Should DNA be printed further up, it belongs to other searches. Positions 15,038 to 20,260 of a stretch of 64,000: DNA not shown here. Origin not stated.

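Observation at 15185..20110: All four acetyl-CoA-carboxylase functions fused in one 1641-aa chain with a permuted domain order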

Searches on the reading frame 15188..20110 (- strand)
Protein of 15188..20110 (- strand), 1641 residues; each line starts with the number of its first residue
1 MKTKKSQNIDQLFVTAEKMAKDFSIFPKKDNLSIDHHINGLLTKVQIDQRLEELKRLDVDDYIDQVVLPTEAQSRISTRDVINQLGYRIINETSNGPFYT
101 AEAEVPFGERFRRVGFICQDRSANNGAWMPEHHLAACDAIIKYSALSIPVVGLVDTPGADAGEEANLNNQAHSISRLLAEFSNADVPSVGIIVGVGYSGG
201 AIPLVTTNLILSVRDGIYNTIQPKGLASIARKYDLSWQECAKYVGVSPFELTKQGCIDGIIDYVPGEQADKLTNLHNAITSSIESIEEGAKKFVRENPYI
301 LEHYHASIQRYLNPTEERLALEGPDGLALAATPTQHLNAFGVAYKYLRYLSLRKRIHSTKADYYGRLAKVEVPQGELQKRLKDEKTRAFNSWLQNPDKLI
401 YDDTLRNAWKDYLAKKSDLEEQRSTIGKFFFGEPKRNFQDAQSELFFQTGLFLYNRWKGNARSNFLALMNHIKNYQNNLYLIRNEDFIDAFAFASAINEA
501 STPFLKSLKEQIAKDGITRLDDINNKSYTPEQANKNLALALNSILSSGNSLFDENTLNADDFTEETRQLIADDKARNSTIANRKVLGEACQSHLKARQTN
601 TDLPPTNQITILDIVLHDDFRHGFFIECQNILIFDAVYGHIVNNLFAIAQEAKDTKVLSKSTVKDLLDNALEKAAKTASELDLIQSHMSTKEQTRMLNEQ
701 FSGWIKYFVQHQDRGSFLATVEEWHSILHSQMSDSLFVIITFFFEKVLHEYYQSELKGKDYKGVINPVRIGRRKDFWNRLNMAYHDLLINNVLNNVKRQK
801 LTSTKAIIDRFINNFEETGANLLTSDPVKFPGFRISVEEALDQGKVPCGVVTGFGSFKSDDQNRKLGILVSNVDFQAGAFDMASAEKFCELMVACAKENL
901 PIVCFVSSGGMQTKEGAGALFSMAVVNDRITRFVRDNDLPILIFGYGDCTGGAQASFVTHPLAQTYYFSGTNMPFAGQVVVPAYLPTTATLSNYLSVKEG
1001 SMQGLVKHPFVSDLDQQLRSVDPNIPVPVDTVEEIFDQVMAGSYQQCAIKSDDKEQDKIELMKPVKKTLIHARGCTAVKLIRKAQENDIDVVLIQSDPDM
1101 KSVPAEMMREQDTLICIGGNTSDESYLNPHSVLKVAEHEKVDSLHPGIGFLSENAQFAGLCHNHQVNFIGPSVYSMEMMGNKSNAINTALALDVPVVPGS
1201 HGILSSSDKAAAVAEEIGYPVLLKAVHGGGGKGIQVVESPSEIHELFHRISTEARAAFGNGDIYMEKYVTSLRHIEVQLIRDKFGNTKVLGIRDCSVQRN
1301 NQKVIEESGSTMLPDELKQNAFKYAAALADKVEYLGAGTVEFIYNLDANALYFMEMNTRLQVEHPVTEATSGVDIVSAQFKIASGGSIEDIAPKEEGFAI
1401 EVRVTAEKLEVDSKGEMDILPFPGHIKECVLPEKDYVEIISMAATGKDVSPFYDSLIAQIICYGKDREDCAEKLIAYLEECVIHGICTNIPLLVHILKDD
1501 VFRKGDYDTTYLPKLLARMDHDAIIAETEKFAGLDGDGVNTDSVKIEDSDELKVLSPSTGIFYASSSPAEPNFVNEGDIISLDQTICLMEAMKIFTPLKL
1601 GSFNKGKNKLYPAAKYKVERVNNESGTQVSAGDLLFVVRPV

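Call 4: search_protein_families(library=pfam, proteins=[window:15188-20110:-], max_evalue=0.01)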
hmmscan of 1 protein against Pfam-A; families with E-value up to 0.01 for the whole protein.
window:15188-20110:- (1641 aa): 9 families
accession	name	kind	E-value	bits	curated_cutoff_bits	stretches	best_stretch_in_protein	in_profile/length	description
PF02786.22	CPSase_L_D2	-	5.4e-62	209.5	19.8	1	1182-1389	2-209/211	Carbamoyl-phosphate synthase L chain, ATP binding domain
PF00289.28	Biotin_carb_N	-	1.5e-28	99.9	25.5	1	1065-1175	2-109/110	Biotin carboxylase, N-terminal domain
PF03255.19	ACCA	-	1.7e-23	83.7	23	1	126-285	126-289/310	Acetyl co-enzyme A carboxylase carboxyltransferase-like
PF02785.25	Biotin_carb_C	-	4.3e-23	81.9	32.4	1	1401-1513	1-107/108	Biotin carboxylase C-terminal domain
PF01039.27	Carboxyl_trans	-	9.8e-14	51.3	22.3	2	113-203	295-385/493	Carboxyl transferase domain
PF02222.28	ATP-grasp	-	3e-13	50.2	27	1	1204-1359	16-162/179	ATP-grasp domain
PF07478.18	Dala_Dala_lig_C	-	2.2e-06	27.8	24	1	1206-1358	24-174/204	D-ala D-ala ligase C-terminus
PF00364.28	Biotin_lipoyl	-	1.2e-05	25.5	22.1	1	1554-1636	3-71/73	Biotin-requiring enzyme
PF02655.19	ATP-grasp_3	-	0.003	18.1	23.2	0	1211-1361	24-158/160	ATP-grasp domain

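Call 5: search_protein_families(library=ncbifam, proteins=[window:15188-20110:-], max_evalue=0.001)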
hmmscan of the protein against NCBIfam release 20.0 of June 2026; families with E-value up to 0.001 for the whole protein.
window:15188-20110:- (1641 aa): 39 families (the best 25 are shown)
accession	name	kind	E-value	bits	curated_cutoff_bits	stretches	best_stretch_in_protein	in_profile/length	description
NF006367.0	PRK08591.1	subfamily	1.5e-143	478.8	597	1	1065-1518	2-447/451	acetyl-CoA carboxylase biotin carboxylase subunit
TIGR00514.1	accC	equivalog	4.6e-133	444.3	626.5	1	1065-1516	2-445/449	acetyl-CoA carboxylase biotin carboxylase subunit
NF004085.0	PRK05586.1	equivalog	1.8e-128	429.3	723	1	1065-1516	2-445/448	acetyl-CoA carboxylase biotin carboxylase subunit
NF009554.0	PRK12999.1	equivalog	1.2e-127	427.3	965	1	1063-1514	3-454/1147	pyruvate carboxylase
TIGR02712.1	urea_carbox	equivalog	7.9e-125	418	1303.85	1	1066-1516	2-443/1201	urea carboxylase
NF006286.0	PRK08462.1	equivalog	1e-123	413.5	740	1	1063-1513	2-442/445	acetyl-CoA carboxylase biotin carboxylase subunit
NF009471.0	PRK12833.1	equivalog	2e-123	412.4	686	1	1063-1522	3-454/467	acetyl-CoA carboxylase biotin carboxylase subunit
NF006406.0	PRK08654.1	equivalog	2.2e-120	402.5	739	1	1066-1515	3-443/499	acetyl-CoA carboxylase biotin carboxylase subunit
TIGR01235.1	pyruv_carbox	equivalog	7.6e-112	374.7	1114.45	1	1068-1512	2-448/1143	pyruvate carboxylase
NF005525.0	PRK07178.1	equivalog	1.3e-111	373.5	768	1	1065-1514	2-441/471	acetyl-CoA carboxylase biotin carboxylase subunit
NF006287.0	PRK08463.1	equivalog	1.4e-102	344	775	1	1065-1518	2-447/479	acetyl-CoA carboxylase subunit A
NF041504.1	AccA_sub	subfamily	9.5e-29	100.5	300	1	121-291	68-242/257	carboxyltransferase subunit alpha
TIGR01369.1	CPSaseII_lrg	equivalog_domain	1.5e-22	79.2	1027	2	1133-1392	622-873/1052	carbamoyl-phosphate synthase (glutamine-hydrolyzing) large subunit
NF004344.0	PRK05724.1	equivalog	3.7e-22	79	357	1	129-288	133-296/319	acetyl-CoA carboxylase carboxyltransferase subunit alpha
TIGR00513.1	accA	equivalog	1.2e-18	67.6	319.3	1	145-269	149-273/321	acetyl-CoA carboxylase carboxyl transferase subunit alpha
TIGR00531.1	BCCP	equivalog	4.5e-11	43.4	115.2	1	1546-1596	74-124/156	acetyl-CoA carboxylase biotin carboxyl carrier protein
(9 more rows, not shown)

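Call 7: find_homologous_proteins(query=window:15188-20110:-, max_evalue=1e-10)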
Query window:15188-20110:- (1641 aa): 1261 proteins with E <= 1e-10 among 8000 candidates; the best 120 are listed.
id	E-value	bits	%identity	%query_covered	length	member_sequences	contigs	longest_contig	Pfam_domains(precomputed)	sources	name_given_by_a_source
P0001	0.0e+0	3745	100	100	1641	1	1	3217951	PF01039.28,PF02786.23,PF00364.29,PF00289.29,PF02222.28,PF03255.20,PF07478.19,PF02785.26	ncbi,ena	-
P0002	0.0e+0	3191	83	100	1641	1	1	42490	PF01039.28,PF02786.23,PF00289.29,PF02222.28,PF03255.20,PF07478.19,PF02785.26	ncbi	-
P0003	0.0e+0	3159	83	100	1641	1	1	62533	PF01039.28,PF02786.23,PF00289.29,PF02222.28,PF03255.20,PF07478.19,PF02785.26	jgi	jgi:acetyl/propionyl-CoA carboxylase alpha subunit/acetyl-CoA carboxylase alpha subunit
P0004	0.0e+0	3135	82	100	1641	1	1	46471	PF01039.28,PF02786.23,PF00289.29,PF02222.28,PF03255.20,PF07478.19,PF02785.26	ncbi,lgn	-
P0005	0.0e+0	3134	82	100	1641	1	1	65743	PF01039.28,PF02786.23,PF00289.29,PF02222.28,PF03255.20,PF07478.19,PF02785.26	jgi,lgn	-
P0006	0.0e+0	3073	80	100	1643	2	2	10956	PF01039.28,PF02786.23,PF00289.29,PF02222.28,PF03255.20,PF07478.19,PF02785.26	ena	-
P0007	0.0e+0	2964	77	100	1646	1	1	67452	PF01039.28,PF02786.23,PF00364.29,PF00289.29,PF02222.28,PF03255.20,PF02785.26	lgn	-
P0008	0.0e+0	2158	65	64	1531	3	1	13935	PF01039.28,PF02786.23,PF00289.29,PF02222.28,PF03255.20,PF07478.19,PF02785.26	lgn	-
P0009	0.0e+0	2157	64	64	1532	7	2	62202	PF01039.28,PF02786.23,PF00289.29,PF02222.28,PF03255.20,PF07478.19,PF02785.26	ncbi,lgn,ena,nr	ncbi:MAG: carbamoyl-phosphate synthase large subunit [Moraxellaceae bacterium]|nr:MAG: carbamoyl-pho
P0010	0.0e+0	2154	58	100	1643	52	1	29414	PF01039.28,PF02786.23,PF00364.29,PF00289.29,PF02222.28,PF03255.20,PF07478.19,PF02785.26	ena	-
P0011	0.0e+0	2152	58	100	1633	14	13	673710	PF01039.28,PF02786.23,PF00364.29,PF00289.29,PF02222.28,PF03255.20,PF07478.19,PF02785.26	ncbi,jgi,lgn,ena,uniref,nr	ncbi:biotin carboxylase N-terminal domain-containing protein [uncultured Thalassolituus sp.]|jgi:ace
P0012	0.0e+0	2145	58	100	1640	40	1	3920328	PF01039.28,PF02786.23,PF00364.29,PF00289.29,PF02222.28,PF03255.20,PF02785.26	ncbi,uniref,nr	ncbi:biotin carboxylase N-terminal domain-containing protein [Thalassolituus oleivorans]|uniref:Acet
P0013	0.0e+0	2141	58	99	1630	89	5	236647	PF01039.28,PF02786.23,PF00364.29,PF00289.29,PF02222.28,PF03255.20,PF07478.19,PF02785.26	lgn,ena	-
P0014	0.0e+0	2140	58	100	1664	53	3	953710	PF01039.28,PF02786.23,PF00364.29,PF00289.29,PF02222.28,PF03255.20,PF07478.19,PF02785.26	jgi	jgi:acetyl/propionyl-CoA carboxylase alpha subunit/acetyl-CoA carboxylase alpha subunit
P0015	0.0e+0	2135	65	63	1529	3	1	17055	PF01039.28,PF02786.23,PF00364.29,PF00289.29,PF02222.28,PF03255.20,PF07478.19,PF02785.26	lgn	-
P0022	0.0e+0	2133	57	100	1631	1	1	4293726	PF01039.28,PF02786.23,PF00364.29,PF00289.29,PF02222.28,PF03255.20,PF07478.19,PF02785.26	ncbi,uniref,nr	ncbi:carbamoyl-phosphate synthase large subunit [Bacterioplanes sanyensis]|uniref:Carbamoyl-phosphat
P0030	0.0e+0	2126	57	100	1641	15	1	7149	PF01039.28,PF02786.23,PF00364.29,PF00289.29,PF02222.28,PF03255.20,PF07478.19,PF02785.26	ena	-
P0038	0.0e+0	2116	64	63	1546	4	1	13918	PF01039.28,PF02786.23,PF00364.29,PF00289.29,PF02222.28,PF03255.20,PF07478.19,PF02785.26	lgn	-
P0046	0.0e+0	2102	57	100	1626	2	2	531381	PF01039.28,PF02786.23,PF00364.29,PF00289.29,PF02222.28,PF03255.20,PF07478.19,PF02785.26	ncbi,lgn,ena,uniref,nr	ncbi:ATP-binding protein [Oceanobacter kriegii]|uniref:ATP-binding protein n=1 Tax=Oceanobacter krie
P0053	0.0e+0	2091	56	99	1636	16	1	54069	PF01039.28,PF02786.23,PF00364.29,PF00289.29,PF02222.28,PF03255.20,PF07478.19,PF02785.26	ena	-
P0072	0.0e+0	2046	56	100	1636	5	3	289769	PF01039.28,PF02786.23,PF00364.29,PF00289.29,PF02222.28,PF03255.20,PF07478.19,PF02785.26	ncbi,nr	ncbi:MAG: ATP-grasp domain-containing protein [Oceanospirillaceae bacterium]|nr:ATP-grasp domain-con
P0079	0.0e+0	2041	56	99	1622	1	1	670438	PF01039.28,PF02786.23,PF00364.29,PF00289.29,PF02222.28,PF03255.20,PF07478.19,PF02785.26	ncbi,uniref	ncbi:hypothetical protein NBRC116188_03360 [Oceaniserpentilla sp. 4NH20-0058]|uniref:ATP-binding pro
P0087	0.0e+0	2030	55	100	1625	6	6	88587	PF01039.28,PF02786.23,PF00364.29,PF00289.29,PF02222.28,PF03255.20,PF07478.19,PF02785.26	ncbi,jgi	ncbi:MAG: acetyl/propionyl-CoA carboxylase alpha subunit [Psychrobacter glaciei]|jgi:acetyl/propiony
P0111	0.0e+0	1988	62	63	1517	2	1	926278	PF01039.28,PF02786.23,PF00289.29,PF02222.28,PF03255.20,PF07478.19,PF02785.26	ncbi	ncbi:ATP-binding protein [Aurantivibrio plasticivorans]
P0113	0.0e+0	1985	55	99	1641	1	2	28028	PF01039.28,PF02786.23,PF00289.29,PF02222.28,PF03255.20,PF02785.26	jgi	jgi:acetyl/propionyl-CoA carboxylase alpha subunit/acetyl-CoA carboxylase alpha subunit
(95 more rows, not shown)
